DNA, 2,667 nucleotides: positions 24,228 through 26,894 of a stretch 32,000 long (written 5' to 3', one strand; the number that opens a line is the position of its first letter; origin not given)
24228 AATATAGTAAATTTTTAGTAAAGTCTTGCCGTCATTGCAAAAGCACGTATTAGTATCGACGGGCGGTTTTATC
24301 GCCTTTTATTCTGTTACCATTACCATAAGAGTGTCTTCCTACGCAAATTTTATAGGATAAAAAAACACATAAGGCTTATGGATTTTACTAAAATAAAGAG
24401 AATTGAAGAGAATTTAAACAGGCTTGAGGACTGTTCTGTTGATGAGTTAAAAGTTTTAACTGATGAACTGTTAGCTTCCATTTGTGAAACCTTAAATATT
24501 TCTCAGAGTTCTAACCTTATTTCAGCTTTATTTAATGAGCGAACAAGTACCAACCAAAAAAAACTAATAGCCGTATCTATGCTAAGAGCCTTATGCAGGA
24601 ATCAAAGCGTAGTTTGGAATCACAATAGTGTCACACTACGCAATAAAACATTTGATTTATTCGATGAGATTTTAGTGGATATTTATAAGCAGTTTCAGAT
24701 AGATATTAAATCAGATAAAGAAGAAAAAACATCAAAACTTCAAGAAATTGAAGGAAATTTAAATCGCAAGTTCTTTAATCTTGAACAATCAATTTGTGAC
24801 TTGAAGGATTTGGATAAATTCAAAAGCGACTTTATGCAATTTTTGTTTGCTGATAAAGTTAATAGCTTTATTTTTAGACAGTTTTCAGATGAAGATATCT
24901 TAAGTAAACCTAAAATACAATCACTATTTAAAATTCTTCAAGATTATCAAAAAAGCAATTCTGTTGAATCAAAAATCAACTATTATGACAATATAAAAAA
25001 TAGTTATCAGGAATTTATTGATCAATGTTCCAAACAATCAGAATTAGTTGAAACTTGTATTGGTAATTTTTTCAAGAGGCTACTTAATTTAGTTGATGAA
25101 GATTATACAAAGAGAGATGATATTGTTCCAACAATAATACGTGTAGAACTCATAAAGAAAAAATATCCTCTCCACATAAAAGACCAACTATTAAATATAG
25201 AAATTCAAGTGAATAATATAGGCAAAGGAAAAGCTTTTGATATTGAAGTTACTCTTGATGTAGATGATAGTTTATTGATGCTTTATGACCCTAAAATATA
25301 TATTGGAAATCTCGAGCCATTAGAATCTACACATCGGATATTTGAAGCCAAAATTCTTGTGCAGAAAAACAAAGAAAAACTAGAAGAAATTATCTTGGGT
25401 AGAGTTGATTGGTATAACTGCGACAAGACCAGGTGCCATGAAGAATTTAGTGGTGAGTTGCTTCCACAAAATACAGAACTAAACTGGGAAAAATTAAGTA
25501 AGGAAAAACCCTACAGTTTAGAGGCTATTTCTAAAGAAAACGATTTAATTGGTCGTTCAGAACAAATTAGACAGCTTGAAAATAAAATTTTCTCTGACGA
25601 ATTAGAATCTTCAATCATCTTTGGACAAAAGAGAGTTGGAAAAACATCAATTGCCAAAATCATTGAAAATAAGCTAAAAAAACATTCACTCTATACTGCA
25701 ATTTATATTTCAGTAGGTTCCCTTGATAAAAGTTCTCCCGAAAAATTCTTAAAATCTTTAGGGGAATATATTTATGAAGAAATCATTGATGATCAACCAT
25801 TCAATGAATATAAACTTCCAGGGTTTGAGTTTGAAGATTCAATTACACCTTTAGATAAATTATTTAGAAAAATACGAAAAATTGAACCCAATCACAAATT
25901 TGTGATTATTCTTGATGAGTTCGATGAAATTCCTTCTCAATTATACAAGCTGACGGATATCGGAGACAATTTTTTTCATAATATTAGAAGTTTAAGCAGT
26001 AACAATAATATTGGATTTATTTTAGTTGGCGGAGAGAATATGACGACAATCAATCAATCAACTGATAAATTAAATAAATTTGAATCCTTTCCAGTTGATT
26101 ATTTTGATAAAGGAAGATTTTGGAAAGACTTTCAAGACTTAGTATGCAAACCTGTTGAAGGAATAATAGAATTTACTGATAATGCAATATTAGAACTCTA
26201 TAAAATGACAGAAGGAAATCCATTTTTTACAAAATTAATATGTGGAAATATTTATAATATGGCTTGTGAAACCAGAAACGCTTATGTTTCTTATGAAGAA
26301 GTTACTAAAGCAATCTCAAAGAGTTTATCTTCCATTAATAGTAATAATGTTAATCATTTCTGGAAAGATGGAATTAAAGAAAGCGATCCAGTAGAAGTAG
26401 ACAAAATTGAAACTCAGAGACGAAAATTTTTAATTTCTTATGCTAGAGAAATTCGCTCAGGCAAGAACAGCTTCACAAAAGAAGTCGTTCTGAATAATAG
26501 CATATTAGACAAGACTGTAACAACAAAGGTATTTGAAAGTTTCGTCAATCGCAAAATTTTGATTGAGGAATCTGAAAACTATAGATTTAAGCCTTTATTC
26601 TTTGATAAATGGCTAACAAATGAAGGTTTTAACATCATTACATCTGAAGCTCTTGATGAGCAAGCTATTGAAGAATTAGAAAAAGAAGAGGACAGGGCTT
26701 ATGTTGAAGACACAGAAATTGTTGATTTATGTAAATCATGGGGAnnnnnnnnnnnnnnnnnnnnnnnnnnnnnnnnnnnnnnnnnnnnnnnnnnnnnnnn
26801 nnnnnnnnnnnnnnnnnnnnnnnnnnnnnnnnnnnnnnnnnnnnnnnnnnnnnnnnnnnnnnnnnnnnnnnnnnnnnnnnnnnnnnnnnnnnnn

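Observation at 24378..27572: Orphan 1064-aa STAND-like NTPase fused to a C-terminal PRTase-like domain: candidate single-gene immune sensor/effector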

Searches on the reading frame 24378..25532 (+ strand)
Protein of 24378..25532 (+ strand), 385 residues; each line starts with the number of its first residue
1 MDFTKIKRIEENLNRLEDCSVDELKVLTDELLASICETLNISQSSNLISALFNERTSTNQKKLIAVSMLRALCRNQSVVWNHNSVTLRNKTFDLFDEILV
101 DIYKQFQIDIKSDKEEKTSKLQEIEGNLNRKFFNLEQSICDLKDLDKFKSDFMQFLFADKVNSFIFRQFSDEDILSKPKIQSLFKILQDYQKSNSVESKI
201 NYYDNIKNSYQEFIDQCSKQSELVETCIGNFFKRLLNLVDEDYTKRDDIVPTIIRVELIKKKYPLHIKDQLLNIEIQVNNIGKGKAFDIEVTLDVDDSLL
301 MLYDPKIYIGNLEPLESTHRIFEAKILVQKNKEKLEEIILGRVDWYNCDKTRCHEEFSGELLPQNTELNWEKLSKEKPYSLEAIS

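Call 48: search_protein_families(library=phrogs, proteins=[window:24378-25532:+], max_evalue=0.1)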
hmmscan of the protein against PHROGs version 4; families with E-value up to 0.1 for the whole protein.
window:24378-25532:+ (385 aa): 0 families

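Call 51: search_solved_structures(query=A5, max_evalue=10)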
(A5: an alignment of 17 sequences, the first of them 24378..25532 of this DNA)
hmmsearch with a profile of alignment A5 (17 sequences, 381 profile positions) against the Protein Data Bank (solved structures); distinct sequences matched with E-value up to 10: 11.
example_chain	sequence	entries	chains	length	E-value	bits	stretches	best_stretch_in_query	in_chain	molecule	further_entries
4nee_G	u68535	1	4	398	0.028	16.5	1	33-99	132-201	AP-2 complex subunit alpha-2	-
3vjf_A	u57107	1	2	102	0.066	15.3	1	117-216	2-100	WA20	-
4v9j_AQ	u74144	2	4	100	0.93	11.5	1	85-155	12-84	30S ribosomal protein S17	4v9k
4k0k_Q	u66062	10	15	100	1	11.4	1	85-155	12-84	30S ribosomal protein S17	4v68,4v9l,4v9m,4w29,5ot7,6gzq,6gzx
1j5e_Q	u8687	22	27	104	1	11.4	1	85-155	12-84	30S RIBOSOMAL PROTEIN S17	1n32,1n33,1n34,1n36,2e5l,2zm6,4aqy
1fjg_Q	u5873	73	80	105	1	11.3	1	85-155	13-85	30S RIBOSOMAL PROTEIN S17 | Ribosomal protein S17 | 16S Ribosomal protein S17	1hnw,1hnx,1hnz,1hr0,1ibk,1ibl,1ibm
4ox9_Q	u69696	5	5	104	1.1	11.3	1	85-155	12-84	30S ribosomal protein S17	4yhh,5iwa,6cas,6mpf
10px_1q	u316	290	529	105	1.1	11.2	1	85-155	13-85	30S ribosomal protein S17 | ribosomal protein S17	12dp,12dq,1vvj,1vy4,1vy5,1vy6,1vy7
8h7c_A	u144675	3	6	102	1.1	11.2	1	100-162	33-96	De novo ferric enterobactin esterase Syn-F4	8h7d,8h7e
9ugr_A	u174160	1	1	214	1.7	10.7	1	101-162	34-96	Syn-F4-Link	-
6kos_A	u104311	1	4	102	2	10.4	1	118-213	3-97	SUWA (Super WA20)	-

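Call 62: predict_structure(alignment_id=A5)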
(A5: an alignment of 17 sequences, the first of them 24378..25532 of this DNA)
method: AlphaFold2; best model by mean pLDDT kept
length: 385 residues; sequences in the alignment: 17
mean_pLDDT: 88.1   pTM: 0.71
mean pLDDT of the five models: 88.1, 87.4, 86.1, 85.9, 85.6
residues with pLDDT >= 90: 231; 70-90: 123; 50-70: 26; < 50: 5
segments of 3 or more residues with pLDDT < 50: 381-385
pLDDT, mean of each block of 10 residues (from residue 1): 88 91 89 93 83 90 95 88 80 95 93 93 89 85 89 90 91 91 95 88 95 95 92 94 84 90 85 94 93 90 95 94 88 68 92 93 72 58 45
secondary structure, 60 per line:
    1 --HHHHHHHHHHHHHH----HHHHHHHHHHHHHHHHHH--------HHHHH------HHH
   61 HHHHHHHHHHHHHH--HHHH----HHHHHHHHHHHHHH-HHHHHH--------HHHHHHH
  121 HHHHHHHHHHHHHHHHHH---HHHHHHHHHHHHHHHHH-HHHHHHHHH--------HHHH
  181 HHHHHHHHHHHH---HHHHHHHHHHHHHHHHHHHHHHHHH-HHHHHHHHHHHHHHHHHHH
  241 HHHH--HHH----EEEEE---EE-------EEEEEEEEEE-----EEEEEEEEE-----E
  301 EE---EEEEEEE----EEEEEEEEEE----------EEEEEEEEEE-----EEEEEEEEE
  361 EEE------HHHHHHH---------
elements in order: H3-16 H21-38 H47-51 H58-74 H77-80 H85-98 H100-105 H114-138 H142-158 H160-168 H177-192 H196-220 H222-244 E254-258 E271-280 E286-294 E300-302 E306-312 E317-326 E337-346 E352-363 H370-376

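Call 65: fold_search(model_id=the predicted structure, library=pdb)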
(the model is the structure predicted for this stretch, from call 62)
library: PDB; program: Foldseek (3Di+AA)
matches with E <= 10: 1417; with E <= 0.001: 20
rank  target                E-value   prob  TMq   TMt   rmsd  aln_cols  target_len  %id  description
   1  8b6l_F                4.2e-05  1.00  0.22  0.49   6.8       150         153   13  Subtomogram average of the human Sec61-TRAP-OSTA-translocon (released 2022-12-07)
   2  8b5l_v                4.6e-05  1.00  0.22  0.49   7.7       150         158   13  Cryo-EM structure of ribosome-Sec61-TRAP (TRanslocon Associated Protein) translocon complex (released 2023-03-01)
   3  8rjc_6                4.6e-05  1.00  0.21  0.45   7.7       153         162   13  Structure of the rabbit 80S ribosome stalled on a 2-TMD rhodopsin intermediate in complex with Sec61-TRAP, open confor (released 2024-01-24)
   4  5vhv_A                5.1e-05  0.98  0.17  0.18  22.1       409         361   10  Pseudomonas fluorescens alkylpurine DNA glycosylase AlkC bound to DNA containing an oxocarbenium-intermediate analog (released 2017-10-25)
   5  5vi0_A                1.4e-04  0.97  0.17  0.18  20.9       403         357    9  Pseudomonas fluorescens alkylpurine DNA glycosylase AlkC bound to DNA containing an abasic site analog (released 2017-10-25)
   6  9n9j_6                1.7e-04  1.00  0.23  0.48   5.6       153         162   12  Structure of a GRP94 folding intermediate engaged with a CCDC134- and FKBP11-bound secretory translocon (released 2025-11-19)
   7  3qbt_F                1.8e-04  1.00  0.18  0.39   7.1       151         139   16  Crystal structure of OCRL1 540-678 in complex with Rab8a:GppNHp (released 2011-03-23)
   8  8rc4_g                2.0e-04  0.95  0.18  0.10  26.3       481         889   10  Structure of Integrator-PP2A complex (released 2024-02-07)
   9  8btk_TB               2.2e-04  1.00  0.22  0.47   5.8       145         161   12  Structure of the TRAP complex with the Sec translocon and a translating ribosome (released 2023-05-24)
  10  5dca_A                2.7e-04  0.96  0.19  0.05  28.0       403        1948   11  Crystal structure of yeast full length Brr2 in complex with Prp8 Jab1 domain (released 2015-12-16)
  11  7akk_A                2.8e-04  0.96  0.18  0.09  27.3       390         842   10  Structure of a complement factor-receptor complex (released 2022-04-13)
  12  5nzr_K                2.8e-04  0.96  0.20  0.14  23.2       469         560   10  The structure of the COPI coat leaf (released 2017-06-28)
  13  2r39                  3.0e-04  1.00  0.19  0.48   5.5       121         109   13  Crystal structure of FixG-related protein from Vibrio parahaemolyticus (released 2007-09-11)
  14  5vi0_B                3.0e-04  0.93  0.17  0.18  22.4       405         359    9  Pseudomonas fluorescens alkylpurine DNA glycosylase AlkC bound to DNA containing an abasic site analog (released 2017-10-25)
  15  9dnm_A                5.9e-04  0.99  0.16  0.14  22.8       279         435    9  Structure of rat beta-arrestin 1 bound to allosteric inhibitor (released 2025-01-22)
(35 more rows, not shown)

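Call 75: fold_search(model_id=the predicted structure, library=viral)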
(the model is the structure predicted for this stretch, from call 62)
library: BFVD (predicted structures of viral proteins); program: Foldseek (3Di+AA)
matches with E <= 10: 848; with E <= 0.001: 6
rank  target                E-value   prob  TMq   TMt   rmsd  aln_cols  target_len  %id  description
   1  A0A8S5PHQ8            5.1e-05  1.00  0.23  0.34  10.5       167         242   18  Uncharacterized protein [Siphoviridae sp. ctUGQ45]
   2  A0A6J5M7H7            2.3e-04  0.96  0.19  0.20  66.1       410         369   12  Uncharacterized protein [uncultured Caudovirales phage]
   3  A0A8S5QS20            5.7e-04  0.99  0.19  0.25  19.8       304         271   12  Tencon, FN3-like domain, alternative scaffold.71A [Myoviridae sp. ctgXL3]
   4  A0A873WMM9            6.3e-04  1.00  0.20  0.08   4.5       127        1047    8  (no name in the UniProt tables at hand)
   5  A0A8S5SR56            7.0e-04  1.00  0.16  0.32  20.0       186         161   13  Uncharacterized protein [Siphoviridae sp. ctJyX12]
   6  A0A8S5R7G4            8.9e-04  1.00  0.24  0.34  18.0       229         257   12  Uncharacterized protein [virus sp. ctah610]
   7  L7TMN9                1.6e-03  0.96  0.19  0.24  28.0       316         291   10  Transmembrane protein [Rhizobium phage RHEph01]
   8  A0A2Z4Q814            2.8e-03  1.00  0.18  0.39   5.9       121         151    8  (no name in the UniProt tables at hand)
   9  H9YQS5                3.2e-03  0.82  0.20  0.22  15.9       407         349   11  (no name in the UniProt tables at hand)
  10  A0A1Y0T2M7            3.4e-03  1.00  0.18  0.09   6.2       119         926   18  Glycoside hydrolase family 5 domain-containing protein [Pseudomonas phage Skulduggery]
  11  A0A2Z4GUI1            4.1e-03  1.00  0.22  0.43   6.9       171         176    7  (no name in the UniProt tables at hand)
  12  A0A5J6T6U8            4.1e-03  1.00  0.17  0.32   6.9       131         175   10  (no name in the UniProt tables at hand)
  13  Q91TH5                4.5e-03  0.84  0.11  0.19  20.9       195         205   12  T121.5 [Tupaiid herpesvirus 1 (strain 1)]
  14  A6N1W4                4.8e-03  1.00  0.20  0.41  10.2       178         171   13  Uncharacterized protein [Microbacterium phage Min1]
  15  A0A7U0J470            5.0e-03  0.98  0.15  0.28  13.6       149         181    6  (no name in the UniProt tables at hand)
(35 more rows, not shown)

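Call 76: search_protein_representatives(alignment_id=A5)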
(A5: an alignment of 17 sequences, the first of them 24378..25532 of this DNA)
Query: 17 sequences, 381 profile positions. Proteins with E-value up to 0.001 (for the whole library): 1472; up to 1e-10: 637; up to 1e-30: 365. The best 150 are listed.
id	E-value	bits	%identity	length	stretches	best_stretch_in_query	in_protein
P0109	2.8e-107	375.3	-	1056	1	1-381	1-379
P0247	4.8e-103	361.4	-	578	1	6-380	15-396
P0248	1.7e-100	353.1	-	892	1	5-381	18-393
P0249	1.8e-97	343.0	-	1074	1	5-381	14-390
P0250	1.5e-96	340.1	-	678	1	1-381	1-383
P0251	6.5e-95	334.6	-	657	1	5-381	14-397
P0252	1.3e-94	333.6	-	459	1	5-381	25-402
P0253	9.6e-94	330.8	-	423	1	40-379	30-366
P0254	1.7e-90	320.1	-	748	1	5-381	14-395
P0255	2.8e-90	319.4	-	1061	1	7-381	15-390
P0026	4.8e-90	318.6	-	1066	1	8-381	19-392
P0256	6.0e-89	315.0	-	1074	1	5-380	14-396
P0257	7.9e-89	314.6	-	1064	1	9-381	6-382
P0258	1.8e-88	313.5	-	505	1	5-380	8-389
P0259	4.4e-87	308.9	-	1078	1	8-381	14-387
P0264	2.1e-81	290.2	-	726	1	30-381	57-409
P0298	6.7e-71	255.6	-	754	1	5-381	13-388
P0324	1.6e-67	244.5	-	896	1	10-381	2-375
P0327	8.2e-67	242.1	-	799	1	8-381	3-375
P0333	1.0e-65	238.5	-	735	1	6-381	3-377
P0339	1.7e-64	234.5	-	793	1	5-381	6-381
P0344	3.8e-64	233.4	-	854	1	5-381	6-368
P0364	1.3e-59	218.5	-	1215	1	10-381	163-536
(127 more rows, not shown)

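Call 77: search_protein_families(library=pfam, proteins=[P0248, P0324, P0344, P0327, P0339, P0298, P0254, P0333, P0264, P0364], max_evalue=0.0001)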
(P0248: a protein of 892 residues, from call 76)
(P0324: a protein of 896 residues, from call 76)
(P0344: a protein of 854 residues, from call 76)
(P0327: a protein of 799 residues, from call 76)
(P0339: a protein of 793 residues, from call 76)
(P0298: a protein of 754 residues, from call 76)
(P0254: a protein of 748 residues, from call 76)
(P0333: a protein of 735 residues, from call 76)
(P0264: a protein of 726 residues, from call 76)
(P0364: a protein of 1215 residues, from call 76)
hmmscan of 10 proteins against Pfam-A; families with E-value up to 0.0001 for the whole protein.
P0248 (892 aa): 3 families
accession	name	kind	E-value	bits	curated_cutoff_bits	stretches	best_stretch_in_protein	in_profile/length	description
PF01637.24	ATPase_2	-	7.7e-10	39.4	33.2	1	401-624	4-221/225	ATPase domain predominantly from Archaea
PF13401.12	AAA_22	-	4.2e-08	34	27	1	416-562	4-127/130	AAA domain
PF13191.12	AAA_16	-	5.4e-05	24.2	32.6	0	397-524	1-144/167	AAA ATPase domain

P0324 (896 aa): 2 families
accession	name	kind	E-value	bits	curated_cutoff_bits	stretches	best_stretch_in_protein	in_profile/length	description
PF13401.12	AAA_22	-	9.2e-11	42.6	27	1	398-545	4-127/130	AAA domain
PF13191.12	AAA_16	-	2e-07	32.1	32.6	1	380-509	2-146/167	AAA ATPase domain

P0344 (854 aa): 1 family
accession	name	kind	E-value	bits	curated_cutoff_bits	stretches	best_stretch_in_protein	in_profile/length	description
PF13401.12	AAA_22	-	1.6e-08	35.3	27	1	394-536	8-126/130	AAA domain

P0327 (799 aa): 3 families
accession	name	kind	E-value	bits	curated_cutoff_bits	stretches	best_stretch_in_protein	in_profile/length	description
PF13401.12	AAA_22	-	3e-10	40.9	27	1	402-547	8-127/130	AAA domain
PF01637.24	ATPase_2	-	1.3e-07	32.1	33.2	1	382-607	3-220/225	ATPase domain predominantly from Archaea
PF24883.2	NPHP3_N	-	9.6e-06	26.3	24.8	1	398-509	19-139/164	Nephrocystin 3, N-terminal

P0339 (793 aa): 3 families
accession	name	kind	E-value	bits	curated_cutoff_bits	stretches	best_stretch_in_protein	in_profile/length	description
PF01637.24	ATPase_2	-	2.2e-07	31.4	33.2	1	387-580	2-189/225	ATPase domain predominantly from Archaea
PF13191.12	AAA_16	-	2.3e-07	31.9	32.6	1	385-514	1-144/167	AAA ATPase domain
PF13401.12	AAA_22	-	2.3e-07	31.6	27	1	405-554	5-129/130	AAA domain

P0298 (754 aa): 4 families
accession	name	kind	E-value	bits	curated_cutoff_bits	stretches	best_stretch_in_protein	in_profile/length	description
PF01637.24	ATPase_2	-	2.1e-09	38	33.2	1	396-625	4-222/225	ATPase domain predominantly from Archaea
PF13401.12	AAA_22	-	4.2e-07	30.8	27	1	414-557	7-123/130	AAA domain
PF05621.17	TniB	-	1.4e-06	28.3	22.4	0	514-580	122-185/189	Bacterial TniB protein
PF00004.35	AAA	-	4.9e-05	24.2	21.2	0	416-537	2-88/131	ATPase family associated with various cellular activities (AAA)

P0254 (748 aa): 1 family
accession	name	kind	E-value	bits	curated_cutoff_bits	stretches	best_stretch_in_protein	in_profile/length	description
PF13401.12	AAA_22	-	2.8e-06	28.1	27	1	421-566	7-126/130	AAA domain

P0333 (735 aa): 3 families
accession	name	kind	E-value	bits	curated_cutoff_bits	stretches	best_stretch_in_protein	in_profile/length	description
PF13401.12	AAA_22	-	5.1e-10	40.2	27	1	402-549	7-129/130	AAA domain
PF01637.24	ATPase_2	-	5.3e-08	33.4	33.2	1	401-607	21-220/225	ATPase domain predominantly from Archaea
PF05621.17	TniB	-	8.3e-05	22.5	22.4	0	500-565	122-185/189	Bacterial TniB protein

P0264 (726 aa): 2 families
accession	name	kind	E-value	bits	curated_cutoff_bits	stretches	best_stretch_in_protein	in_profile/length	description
PF13401.12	AAA_22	-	5.1e-07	30.5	27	1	435-581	7-127/130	AAA domain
PF13191.12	AAA_16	-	3.9e-06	27.9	32.6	1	414-543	2-144/167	AAA ATPase domain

P0364 (1215 aa): 4 families
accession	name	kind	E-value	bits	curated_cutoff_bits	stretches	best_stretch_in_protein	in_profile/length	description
PF24390.1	PRTase-CE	-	3.4e-49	168.5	27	1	955-1214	1-253/253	PRTase-CE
PF13401.12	AAA_22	-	3.6e-07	31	27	1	562-708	7-128/130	AAA domain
PF13191.12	AAA_16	-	7.9e-06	26.9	32.6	1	540-669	1-144/167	AAA ATPase domain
PF03682.18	UPF0158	-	9.3e-06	26.2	21.1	1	46-130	55-141/157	Uncharacterised protein family (UPF0158)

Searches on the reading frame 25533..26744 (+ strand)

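Call 48: search_protein_families(library=phrogs, proteins=[window:25533-26744:+], max_evalue=0.1)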
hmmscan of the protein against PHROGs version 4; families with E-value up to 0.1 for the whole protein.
window:25533-26744:+ (404 aa): 5 families
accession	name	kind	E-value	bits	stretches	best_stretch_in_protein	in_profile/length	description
phrog_6841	-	unknown function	8e-09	35.8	1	121-248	165-287/470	-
phrog_168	-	DNA, RNA and nucleotide metabolism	1.1e-05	26.3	1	4-239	22-209/314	clamp loader of DNA polymerase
phrog_50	-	DNA, RNA and nucleotide metabolism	0.00055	20.1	1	22-64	367-408/570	DnaC-like helicase loader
phrog_5846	-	DNA, RNA and nucleotide metabolism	0.0077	16.5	1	4-131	17-104/380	clamp loader of DNA polymerase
phrog_7998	-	unknown function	0.0078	16.4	0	4-57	18-74/339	-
